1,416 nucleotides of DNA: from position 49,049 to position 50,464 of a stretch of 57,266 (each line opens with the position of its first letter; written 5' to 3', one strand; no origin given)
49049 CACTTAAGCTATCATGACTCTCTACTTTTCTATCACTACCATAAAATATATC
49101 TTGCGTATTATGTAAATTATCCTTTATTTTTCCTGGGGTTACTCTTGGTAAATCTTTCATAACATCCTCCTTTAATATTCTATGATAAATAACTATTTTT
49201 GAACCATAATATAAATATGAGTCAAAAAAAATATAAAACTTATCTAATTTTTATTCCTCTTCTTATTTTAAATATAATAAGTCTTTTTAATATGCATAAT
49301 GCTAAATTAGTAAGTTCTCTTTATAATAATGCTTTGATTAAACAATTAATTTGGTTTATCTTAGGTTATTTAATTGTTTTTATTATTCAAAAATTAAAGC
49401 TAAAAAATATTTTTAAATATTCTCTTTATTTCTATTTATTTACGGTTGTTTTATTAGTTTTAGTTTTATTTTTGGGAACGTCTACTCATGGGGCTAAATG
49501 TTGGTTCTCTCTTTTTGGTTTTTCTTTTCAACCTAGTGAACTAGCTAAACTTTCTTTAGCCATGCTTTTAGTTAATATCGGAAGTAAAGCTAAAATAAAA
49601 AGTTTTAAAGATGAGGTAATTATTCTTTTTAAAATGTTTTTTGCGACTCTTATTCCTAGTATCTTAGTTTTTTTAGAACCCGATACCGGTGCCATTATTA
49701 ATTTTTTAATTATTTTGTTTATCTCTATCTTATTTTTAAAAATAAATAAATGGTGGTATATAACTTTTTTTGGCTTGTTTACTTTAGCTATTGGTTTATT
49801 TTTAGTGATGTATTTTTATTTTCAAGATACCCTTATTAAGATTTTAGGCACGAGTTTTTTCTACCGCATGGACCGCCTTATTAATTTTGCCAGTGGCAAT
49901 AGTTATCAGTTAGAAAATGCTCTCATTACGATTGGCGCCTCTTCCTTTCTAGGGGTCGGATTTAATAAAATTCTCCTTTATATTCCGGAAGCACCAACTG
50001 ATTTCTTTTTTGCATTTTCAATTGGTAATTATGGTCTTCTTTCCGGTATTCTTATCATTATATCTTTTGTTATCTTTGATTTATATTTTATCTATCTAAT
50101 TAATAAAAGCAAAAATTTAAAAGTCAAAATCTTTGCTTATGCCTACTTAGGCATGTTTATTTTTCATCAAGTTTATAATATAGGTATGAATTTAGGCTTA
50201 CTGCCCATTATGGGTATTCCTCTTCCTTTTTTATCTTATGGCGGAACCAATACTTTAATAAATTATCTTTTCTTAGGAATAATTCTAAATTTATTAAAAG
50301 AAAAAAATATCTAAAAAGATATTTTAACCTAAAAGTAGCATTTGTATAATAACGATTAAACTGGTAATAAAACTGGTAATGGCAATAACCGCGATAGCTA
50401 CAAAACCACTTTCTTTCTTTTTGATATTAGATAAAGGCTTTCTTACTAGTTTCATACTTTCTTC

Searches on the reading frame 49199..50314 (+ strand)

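Call 48: search_protein_families(library=pfam, proteins=[window:49199-50314:+], max_evalue=0.00001)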
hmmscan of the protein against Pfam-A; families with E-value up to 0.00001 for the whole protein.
window:49199-50314:+ (371 aa): 1 family
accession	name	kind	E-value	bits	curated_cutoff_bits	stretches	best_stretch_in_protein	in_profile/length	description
PF01098.24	FTSW_RODA_SPOVE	-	1.4e-55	189.1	26.4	1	17-369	4-354/356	Cell cycle protein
